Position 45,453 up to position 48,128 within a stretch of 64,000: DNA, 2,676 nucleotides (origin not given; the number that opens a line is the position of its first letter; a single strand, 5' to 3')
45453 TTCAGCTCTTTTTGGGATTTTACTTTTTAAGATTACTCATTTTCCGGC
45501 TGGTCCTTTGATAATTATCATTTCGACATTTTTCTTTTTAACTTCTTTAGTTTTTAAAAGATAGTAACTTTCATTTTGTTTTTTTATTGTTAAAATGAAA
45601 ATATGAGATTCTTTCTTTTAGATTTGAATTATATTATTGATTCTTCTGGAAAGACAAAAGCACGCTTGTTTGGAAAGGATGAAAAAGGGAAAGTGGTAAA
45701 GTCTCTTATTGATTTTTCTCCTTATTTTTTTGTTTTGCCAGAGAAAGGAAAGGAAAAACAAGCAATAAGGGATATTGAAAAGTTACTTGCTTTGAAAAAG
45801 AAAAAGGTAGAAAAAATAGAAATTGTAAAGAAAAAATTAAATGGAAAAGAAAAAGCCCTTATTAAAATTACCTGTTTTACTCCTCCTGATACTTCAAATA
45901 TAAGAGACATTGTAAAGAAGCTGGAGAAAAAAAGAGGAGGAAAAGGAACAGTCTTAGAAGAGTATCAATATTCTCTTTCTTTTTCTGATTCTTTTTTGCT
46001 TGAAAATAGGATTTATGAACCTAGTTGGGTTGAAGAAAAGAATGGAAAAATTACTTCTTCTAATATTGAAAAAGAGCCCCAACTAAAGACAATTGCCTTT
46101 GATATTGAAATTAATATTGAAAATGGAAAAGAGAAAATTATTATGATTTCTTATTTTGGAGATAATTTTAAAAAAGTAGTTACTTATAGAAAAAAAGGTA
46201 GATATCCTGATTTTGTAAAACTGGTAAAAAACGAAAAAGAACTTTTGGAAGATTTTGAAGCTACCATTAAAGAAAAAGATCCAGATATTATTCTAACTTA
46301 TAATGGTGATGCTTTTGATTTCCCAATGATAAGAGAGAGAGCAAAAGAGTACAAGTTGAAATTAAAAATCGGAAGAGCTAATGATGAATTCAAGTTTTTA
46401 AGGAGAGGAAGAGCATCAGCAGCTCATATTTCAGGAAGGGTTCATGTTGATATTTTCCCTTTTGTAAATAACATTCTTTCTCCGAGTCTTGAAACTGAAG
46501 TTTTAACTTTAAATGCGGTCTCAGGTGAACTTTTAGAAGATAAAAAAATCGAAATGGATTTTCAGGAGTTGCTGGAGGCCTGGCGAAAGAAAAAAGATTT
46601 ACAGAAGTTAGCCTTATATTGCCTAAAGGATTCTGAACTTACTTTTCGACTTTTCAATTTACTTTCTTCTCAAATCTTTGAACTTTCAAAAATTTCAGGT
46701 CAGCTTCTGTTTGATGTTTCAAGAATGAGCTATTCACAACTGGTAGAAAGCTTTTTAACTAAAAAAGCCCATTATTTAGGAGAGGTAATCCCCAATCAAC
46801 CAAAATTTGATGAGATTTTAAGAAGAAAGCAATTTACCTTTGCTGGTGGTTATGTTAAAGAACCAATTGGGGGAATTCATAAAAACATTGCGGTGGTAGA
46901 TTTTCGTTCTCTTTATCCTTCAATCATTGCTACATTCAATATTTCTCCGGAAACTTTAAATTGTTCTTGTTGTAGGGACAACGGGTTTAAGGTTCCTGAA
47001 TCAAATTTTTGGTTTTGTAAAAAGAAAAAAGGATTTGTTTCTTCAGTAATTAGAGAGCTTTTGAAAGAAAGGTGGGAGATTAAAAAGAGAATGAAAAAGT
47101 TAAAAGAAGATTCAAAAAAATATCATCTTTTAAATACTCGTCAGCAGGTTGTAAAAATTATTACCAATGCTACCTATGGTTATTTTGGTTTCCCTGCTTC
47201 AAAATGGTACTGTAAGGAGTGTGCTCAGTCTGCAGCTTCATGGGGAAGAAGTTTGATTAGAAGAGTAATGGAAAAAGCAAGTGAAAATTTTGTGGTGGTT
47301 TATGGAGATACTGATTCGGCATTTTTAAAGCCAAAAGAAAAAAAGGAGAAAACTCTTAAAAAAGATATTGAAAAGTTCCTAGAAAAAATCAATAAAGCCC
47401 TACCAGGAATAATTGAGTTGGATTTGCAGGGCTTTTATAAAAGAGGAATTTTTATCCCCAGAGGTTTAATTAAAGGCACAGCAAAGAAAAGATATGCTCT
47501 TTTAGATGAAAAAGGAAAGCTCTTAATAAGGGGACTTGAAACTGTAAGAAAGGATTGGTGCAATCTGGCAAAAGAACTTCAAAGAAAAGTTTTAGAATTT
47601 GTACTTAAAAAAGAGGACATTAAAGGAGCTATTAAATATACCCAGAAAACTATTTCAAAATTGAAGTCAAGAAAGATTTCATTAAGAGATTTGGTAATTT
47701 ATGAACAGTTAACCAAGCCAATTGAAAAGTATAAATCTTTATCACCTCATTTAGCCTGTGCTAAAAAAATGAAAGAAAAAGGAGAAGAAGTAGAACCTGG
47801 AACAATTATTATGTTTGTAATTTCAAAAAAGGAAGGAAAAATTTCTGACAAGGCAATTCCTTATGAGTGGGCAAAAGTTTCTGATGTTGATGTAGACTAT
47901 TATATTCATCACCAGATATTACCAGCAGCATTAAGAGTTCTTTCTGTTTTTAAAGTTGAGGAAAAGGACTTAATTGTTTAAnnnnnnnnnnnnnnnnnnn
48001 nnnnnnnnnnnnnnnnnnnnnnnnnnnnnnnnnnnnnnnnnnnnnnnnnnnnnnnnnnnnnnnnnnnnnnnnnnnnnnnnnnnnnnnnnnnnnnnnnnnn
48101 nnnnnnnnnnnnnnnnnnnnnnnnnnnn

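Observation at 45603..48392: Proofreading family-B DNA polymerase paired with a DUF123-type GIY-YIG protein in a CPR-like genome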

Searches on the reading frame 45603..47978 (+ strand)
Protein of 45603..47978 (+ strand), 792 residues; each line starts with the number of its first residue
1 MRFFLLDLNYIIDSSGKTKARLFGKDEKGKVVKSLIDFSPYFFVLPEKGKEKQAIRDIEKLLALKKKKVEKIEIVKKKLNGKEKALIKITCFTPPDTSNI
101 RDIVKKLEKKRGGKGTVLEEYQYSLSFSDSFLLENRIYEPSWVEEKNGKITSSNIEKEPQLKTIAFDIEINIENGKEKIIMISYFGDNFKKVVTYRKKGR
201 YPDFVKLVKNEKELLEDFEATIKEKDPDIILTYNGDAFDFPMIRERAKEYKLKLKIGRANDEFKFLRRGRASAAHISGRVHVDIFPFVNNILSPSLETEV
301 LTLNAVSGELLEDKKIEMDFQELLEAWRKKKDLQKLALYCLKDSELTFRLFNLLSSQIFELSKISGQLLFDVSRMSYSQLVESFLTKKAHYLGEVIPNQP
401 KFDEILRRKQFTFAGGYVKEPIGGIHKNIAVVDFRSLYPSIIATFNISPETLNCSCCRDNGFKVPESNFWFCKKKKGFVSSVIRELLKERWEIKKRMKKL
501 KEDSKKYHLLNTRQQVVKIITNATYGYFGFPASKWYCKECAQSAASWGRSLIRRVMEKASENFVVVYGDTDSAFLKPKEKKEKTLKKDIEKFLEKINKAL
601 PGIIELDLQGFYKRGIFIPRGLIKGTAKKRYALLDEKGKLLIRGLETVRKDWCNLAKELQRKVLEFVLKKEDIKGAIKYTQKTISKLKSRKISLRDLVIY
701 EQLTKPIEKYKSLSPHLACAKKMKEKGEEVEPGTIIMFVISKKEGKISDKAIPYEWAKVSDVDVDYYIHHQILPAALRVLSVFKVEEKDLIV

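Call 4: search_protein_families(library=pfam, proteins=[window:45603-47978:+], max_evalue=0.01)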
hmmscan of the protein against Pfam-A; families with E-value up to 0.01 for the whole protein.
window:45603-47978:+ (792 aa): 4 families
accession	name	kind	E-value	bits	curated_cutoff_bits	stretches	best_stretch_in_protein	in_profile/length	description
PF00136.26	DNA_pol_B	-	4.4e-70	237.1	23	1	378-781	12-451/453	DNA polymerase family B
PF03104.25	DNA_pol_B_exo1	-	1.9e-25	90.1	23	1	120-293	3-233/242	DNA polymerase family B, exonuclease domain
PF13482.12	RNase_H_2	-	5.2e-07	30.2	22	1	166-353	3-163/165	RNase_H superfamily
PF10108.15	DNA_pol_B_exo2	-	1.9e-06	28.2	24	1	208-351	34-170/213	Predicted 3'-5' exonuclease related to the exonuclease domain of PolB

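Call 5: search_protein_families(library=ncbifam, proteins=[window:45603-47978:+], max_evalue=0.01)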
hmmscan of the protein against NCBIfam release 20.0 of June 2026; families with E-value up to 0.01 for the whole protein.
window:45603-47978:+ (792 aa): 10 families
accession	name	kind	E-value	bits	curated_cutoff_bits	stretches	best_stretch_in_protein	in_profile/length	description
TIGR00592.1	pol2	superfamily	3.9e-86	290.1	239.95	1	162-780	538-1175/1176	DNA polymerase (pol2)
NF004421.0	PRK05762.1-2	equivalog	4.6e-76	256.7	570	1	151-789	149-786/795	DNA polymerase II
NF004417.0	PRK05761.1-3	equivalog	1.4e-72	245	780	1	159-769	214-831/858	DNA-directed DNA polymerase I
NF004419.0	PRK05761.1-5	equivalog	6.2e-61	206.5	1285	1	204-790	344-920/932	DNA-directed DNA polymerase I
NF004422.0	PRK05762.1-4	equivalog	9.3e-57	192.9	1103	1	118-785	103-776/789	DNA polymerase II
NF004420.0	PRK05762.1-1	equivalog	3.5e-55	188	1435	1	105-782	90-767/783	DNA polymerase II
NF004418.0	PRK05761.1-4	subfamily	2.1e-46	158.5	692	1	415-789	325-699/717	type B DNA-directed DNA polymerase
NF004415.0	PRK05761.1-1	equivalog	3.9e-44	150.8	1289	1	205-770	286-845/883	DNA-directed DNA polymerase I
NF004416.0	PRK05761.1-2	equivalog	2.2e-30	105.7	516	1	356-777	258-642/665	type B DNA-directed DNA polymerase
NF004963.0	PRK06309.1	equivalog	0.00012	21.8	245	1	228-328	81-180/232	DNA polymerase III subunit epsilon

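Call 6: find_homologous_proteins(query=window:45603-47978:+)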
Query window:45603-47978:+ (792 aa): 2056 proteins with E <= 0.001 among 8000 candidates; the best 120 are listed.
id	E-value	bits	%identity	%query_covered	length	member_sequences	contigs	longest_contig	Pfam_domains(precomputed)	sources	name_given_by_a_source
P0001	0.0e+0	1748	100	100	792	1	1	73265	PF00136.27,PF13482.13,PF10108.16,PF03104.26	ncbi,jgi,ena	-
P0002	0.0e+0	1552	86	100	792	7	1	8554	PF00136.27,PF13482.13,PF10108.16,PF03104.26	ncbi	-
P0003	0.0e+0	1520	85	100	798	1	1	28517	PF00136.27,PF13482.13,PF10108.16,PF03104.26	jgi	-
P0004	0.0e+0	1512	84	100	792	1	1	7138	PF00136.27,PF13482.13,PF10108.16,PF03104.26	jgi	-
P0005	0.0e+0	1510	84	100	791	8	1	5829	PF00136.27,PF13482.13,PF10108.16,PF03104.26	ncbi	-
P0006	0.0e+0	1508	84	100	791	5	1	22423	PF00136.27,PF13482.13,PF10108.16,PF03104.26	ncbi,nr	ncbi:ribonuclease H-like domain-containing protein [bacterium]|nr:ribonuclease H-like domain-contain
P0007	0.0e+0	1459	81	100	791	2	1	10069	PF00136.27,PF13482.13,PF10108.16,PF03104.26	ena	-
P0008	0.0e+0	1454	81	100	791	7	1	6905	PF00136.27,PF13482.13,PF10108.16,PF03104.26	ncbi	-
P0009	0.0e+0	1359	74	100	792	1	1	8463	PF00136.27,PF13482.13,PF10108.16,PF03104.26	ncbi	-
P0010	0.0e+0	1356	76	100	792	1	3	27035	PF00136.27,PF13482.13,PF10108.16,PF03104.26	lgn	-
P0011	0.0e+0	1229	69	100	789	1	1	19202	PF00136.27,PF13482.13,PF10108.16,PF03104.26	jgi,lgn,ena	-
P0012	0.0e+0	1223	70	100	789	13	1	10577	PF00136.27,PF13482.13,PF10108.16,PF03104.26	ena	-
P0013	1.6e-298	1010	60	100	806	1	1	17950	PF00136.27,PF10108.16,PF03104.26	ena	-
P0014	2.1e-298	1010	60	100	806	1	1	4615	PF00136.27,PF10108.16,PF03104.26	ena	-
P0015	3.3e-296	1003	59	100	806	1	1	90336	PF00136.27,PF10108.16,PF03104.26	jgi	-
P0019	3.5e-288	976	57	100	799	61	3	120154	PF00136.27,PF13482.13,PF10108.16,PF03104.26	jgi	jgi:DNA polymerase I/DNA polymerase-2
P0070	5.1e-265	899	51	100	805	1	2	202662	PF03175.19,PF00136.27,PF13482.13,PF10108.16,PF03104.26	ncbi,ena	-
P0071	5.3e-265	899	53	100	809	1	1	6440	PF00136.27,PF10108.16,PF03104.26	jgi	jgi:DNA polymerase I/DNA polymerase-2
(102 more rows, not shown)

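Call 7: search_solved_structures(query=window:45603-47978:+, max_evalue=1e-10)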
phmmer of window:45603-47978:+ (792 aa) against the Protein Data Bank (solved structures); distinct sequences matched with E-value up to 1e-10: 90 (the best 60 are shown).
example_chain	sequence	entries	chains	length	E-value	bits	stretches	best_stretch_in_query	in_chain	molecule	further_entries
3a2f_A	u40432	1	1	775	8.7e-156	523.3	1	5-790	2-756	DNA polymerase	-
2jgu_A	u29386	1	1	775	2e-154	518.8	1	5-790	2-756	DNA POLYMERASE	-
1tgo_A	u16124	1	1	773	5.1e-154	517.4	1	5-790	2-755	PROTEIN (THERMOSTABLE B DNA POLYMERASE)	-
4flt_A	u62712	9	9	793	1.3e-153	516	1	5-790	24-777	DNA polymerase 1 | Pyrococcus abyssi B family DNA polymerase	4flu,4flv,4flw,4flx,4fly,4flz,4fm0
1wn7_A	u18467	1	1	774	2.9e-153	514.9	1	5-790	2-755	Family B DNA Polymerase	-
1wns_A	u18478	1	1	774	3.1e-153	514.8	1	5-790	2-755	DNA POLYMERASE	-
2vwj_A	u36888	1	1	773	5e-153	514.1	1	5-790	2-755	DNA POLYMERASE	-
2xhb_A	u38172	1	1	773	6e-153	513.9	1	5-790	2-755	DNA POLYMERASE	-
2vwk_A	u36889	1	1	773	6.4e-153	513.8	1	5-790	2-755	DNA POLYMERASE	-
6is7_A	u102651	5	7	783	1.1e-152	513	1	5-790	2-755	DNA polymerase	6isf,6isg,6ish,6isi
1qht_A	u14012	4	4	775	1.3e-152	512.8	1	5-790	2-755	PROTEIN (DNA POLYMERASE) | DNA polymerase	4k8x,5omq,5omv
5h12_A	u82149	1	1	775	1.3e-152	512.8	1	5-790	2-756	Deep Vent DNA Polymerase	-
7b08_A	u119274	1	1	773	2.2e-152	512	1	5-790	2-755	DNA polymerase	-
4ahc_A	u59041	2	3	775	3.9e-152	511.2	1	5-790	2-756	DNA POLYMERASE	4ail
4k8z_A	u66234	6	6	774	1.3e-151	509.5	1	5-790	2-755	DNA polymerase | DNA polymerase,DNA polymerase,DNA polymerase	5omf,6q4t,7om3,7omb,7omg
5mdn_A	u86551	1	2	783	4.7e-102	345.6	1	1-790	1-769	DNA polymerase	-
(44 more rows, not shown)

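Call 12: find_encoding_contigs(protein=P0001, flank=10000, max_places=3)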
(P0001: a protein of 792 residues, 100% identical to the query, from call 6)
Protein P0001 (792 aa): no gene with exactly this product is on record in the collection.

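Call 13: find_related_loci(query=window:45603-47978:+, collection=genome_contigs, flank=10000)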
Query window:45603-47978:+ (792 aa) in genome_contigs; peptide patterns used: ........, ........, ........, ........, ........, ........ (x = any residue, [..] = any of these).
265 stretches matched a pattern; 12 encode a relative of the query (tblastn E <= 1e-3); 12 distinct loci.
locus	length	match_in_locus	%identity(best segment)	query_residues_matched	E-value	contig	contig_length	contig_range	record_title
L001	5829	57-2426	84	1-791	0e+0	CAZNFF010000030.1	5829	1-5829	MAG TPA_asm: uncultured Candidatus Saccharibacteria bacterium isolate binchicken_co357_140 genome assembly, contig: NODE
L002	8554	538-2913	86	1-792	0e+0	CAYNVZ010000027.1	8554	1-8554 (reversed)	MAG TPA_asm: uncultured Candidatus Saccharibacteria bacterium isolate binchicken_co256_230 genome assembly, contig: NODE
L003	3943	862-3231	84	1-791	0e+0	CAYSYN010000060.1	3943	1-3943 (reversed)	MAG TPA_asm: uncultured Candidatus Saccharibacteria bacterium isolate binchicken_co6_261 genome assembly, contig: NODE_3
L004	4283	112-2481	84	1-791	0e+0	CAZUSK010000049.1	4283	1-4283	MAG TPA_asm: uncultured Candidatus Saccharibacteria bacterium isolate binchicken_co256_732 genome assembly, contig: NODE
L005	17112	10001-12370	84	1-791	0e+0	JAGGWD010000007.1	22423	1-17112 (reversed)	MAG: bacterium isolate AUK117 PB_MBMC_071_c_000000000022, whole genome shotgun sequence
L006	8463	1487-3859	74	1-791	0e+0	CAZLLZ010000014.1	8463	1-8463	MAG TPA_asm: uncultured Candidatus Saccharibacteria bacterium isolate binchicken_co256_921 genome assembly, contig: NODE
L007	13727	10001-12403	51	1-791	0e+0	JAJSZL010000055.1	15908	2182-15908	MAG: Candidatus Desulfofervidaceae bacterium isolate PB11946FWG155 FWG155_Desulfofervidaceae_contig055_0015908bp, whole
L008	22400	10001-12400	52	2-791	0e+0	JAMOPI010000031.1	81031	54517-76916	MAG: Candidatus Desulfofervidaceae bacterium isolate 4559-240_metabat1_scaf2bin.031 4559-240_scaffold_67_c1, whole genom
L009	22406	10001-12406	51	1-791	0e+0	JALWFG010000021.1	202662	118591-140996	MAG: Candidatus Desulfofervidaceae bacterium isolate T11_metabat2_scaf2bin.034 T11_NODE_8_length_202662_cov_13.875952, w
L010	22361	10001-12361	53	1-786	0e+0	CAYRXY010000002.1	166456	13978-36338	MAG TPA_asm: uncultured archaeon isolate SRP141559_co1_164 genome assembly, contig: NODE_7_length_166456_cov_66.941389,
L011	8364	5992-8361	60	1-783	0e+0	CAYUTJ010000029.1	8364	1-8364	MAG TPA_asm: uncultured Candidatus Saccharibacteria bacterium isolate binchicken_co6_434 genome assembly, contig: NODE_1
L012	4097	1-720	85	552-791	3e-125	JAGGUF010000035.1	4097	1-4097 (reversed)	MAG: bacterium isolate AUK067 PB_MBMC_021_c_000000000018, whole genome shotgun sequence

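Call 22: find_encoding_contigs(protein=P0003, flank=10000, max_places=2)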
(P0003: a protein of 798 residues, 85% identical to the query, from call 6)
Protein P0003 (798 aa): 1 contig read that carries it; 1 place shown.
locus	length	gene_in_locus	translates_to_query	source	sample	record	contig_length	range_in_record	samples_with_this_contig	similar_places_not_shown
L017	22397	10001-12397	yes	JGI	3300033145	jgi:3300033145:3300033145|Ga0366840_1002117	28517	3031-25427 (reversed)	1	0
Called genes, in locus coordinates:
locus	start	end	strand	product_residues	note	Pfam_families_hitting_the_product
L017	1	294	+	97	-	PF02001:DUF134, PF04545:Sigma70_r4 (weak)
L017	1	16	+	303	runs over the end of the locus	PF01656:CbiA, PF02374:ArsA_ATPase (faint), PF10609:ParA (weak), PF13614:AAA_31 (faint), PF12838:Fer4_7 (faint), PF00037:Fer4 (weak)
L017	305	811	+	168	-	PF13298:LigD_N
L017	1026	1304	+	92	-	-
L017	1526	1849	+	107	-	-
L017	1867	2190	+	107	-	PF20582:UPF0758_N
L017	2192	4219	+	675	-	PF13588:HSDR_N_2, PF02384:N6_Mtase, PF07669:Eco57I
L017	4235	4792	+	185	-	-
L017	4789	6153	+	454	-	PF01420:Methylase_S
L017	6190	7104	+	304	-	-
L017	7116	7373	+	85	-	-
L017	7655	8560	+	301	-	PF14355:Abi_C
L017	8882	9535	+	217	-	PF01936:NYN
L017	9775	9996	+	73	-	PF11146:DUF2905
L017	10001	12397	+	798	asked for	PF03104:DNA_pol_B_exo1, PF13482:RNase_H_2, PF10108:DNA_pol_B_exo2, PF00136:DNA_pol_B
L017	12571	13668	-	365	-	PF01078:Mg_chelatase (faint), PF05496:RuvB_N (weak), PF13177:DNA_pol3_delta2, PF13401:AAA_22 (weak), PF00004:AAA, PF22608:DNAX_ATPase_lid, PF12169:DNA_pol3_gamma3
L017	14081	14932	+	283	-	PF00480:ROK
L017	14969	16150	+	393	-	PF13200:DUF4015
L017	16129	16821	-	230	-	-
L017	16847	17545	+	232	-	PF02616:SMC_ScpA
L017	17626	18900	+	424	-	-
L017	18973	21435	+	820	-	PF00133:tRNA-synt_1, PF01406:tRNA-synt_1e (faint), PF09334:tRNA-synt_1g, PF13603:tRNA-synt_1_2, PF00133:tRNA-synt_1, PF08264:Anticodon_1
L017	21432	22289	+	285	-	PF00932:LTD (faint)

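Call 26: find_encoding_contigs(protein=P0019, flank=10000, max_places=1)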
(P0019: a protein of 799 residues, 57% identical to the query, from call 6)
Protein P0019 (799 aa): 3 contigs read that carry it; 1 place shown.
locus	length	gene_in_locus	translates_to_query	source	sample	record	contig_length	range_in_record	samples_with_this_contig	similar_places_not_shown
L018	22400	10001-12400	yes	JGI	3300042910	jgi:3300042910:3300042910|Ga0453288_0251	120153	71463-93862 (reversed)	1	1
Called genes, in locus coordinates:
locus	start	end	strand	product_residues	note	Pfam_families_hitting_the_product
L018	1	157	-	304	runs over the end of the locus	PF00768:Peptidase_S11, PF13354:Beta-lactamase2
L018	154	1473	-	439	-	PF01336:tRNA_anti-codon, PF00152:tRNA-synt_2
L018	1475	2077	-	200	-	PF13023:HD_3, PF12917:YfbR-like (weak), PF01966:HD (weak)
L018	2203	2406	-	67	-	-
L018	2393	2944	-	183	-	PF18306:LDcluster4, PF18171:LSDAT_prok (weak)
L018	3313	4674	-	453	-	PF01225:Mur_ligase, PF08245:Mur_ligase_M, PF02875:Mur_ligase_C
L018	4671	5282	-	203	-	PF10469:AKAP7_NLS (weak), PF02834:LigT_PEase, PF13563:2_5_RNA_ligase2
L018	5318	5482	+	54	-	PF19891:DUF6364 (weak), PF01402:RHH_1, PF19807:DUF6290 (weak)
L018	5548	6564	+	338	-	PF04055:Radical_SAM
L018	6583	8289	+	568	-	PF13231:PMT_2, PF00515:TPR_1, PF13414:TPR_11, PF13424:TPR_12, PF00515:TPR_1, PF13181:TPR_8, PF13414:TPR_11, PF13432:TPR_16, +20 more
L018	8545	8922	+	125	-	PF00072:Response_reg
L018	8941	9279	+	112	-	PF00120:Gln-synt_C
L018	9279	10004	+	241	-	PF00149:Metallophos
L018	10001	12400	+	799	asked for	PF03104:DNA_pol_B_exo1, PF10108:DNA_pol_B_exo2, PF13482:RNase_H_2 (weak), PF00136:DNA_pol_B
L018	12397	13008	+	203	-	PF01812:5-FTHF_cyc-lig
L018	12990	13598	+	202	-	PF01931:NTPase_I-T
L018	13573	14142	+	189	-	PF00857:Isochorismatase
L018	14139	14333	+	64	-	-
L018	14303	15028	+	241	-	PF00293:NUDIX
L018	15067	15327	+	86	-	PF12961:DUF3850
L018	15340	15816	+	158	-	PF12675:DUF3795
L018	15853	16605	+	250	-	PF01026:TatD_DNase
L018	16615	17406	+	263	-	PF01261:AP_endonuc_2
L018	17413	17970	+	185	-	PF01871:AMMECR1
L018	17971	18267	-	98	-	-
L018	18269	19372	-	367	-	PF01658:Inos-1-P_synth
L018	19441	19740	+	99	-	PF03551:PadR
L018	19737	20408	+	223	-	PF14716:HHH_8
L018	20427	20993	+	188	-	PF01132:EFP (faint), PF08207:EFP_N, PF09285:Elong-fact-P_C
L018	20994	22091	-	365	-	PF00850:Hist_deacetyl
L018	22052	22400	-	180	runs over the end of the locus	PF07998:Peptidase_M54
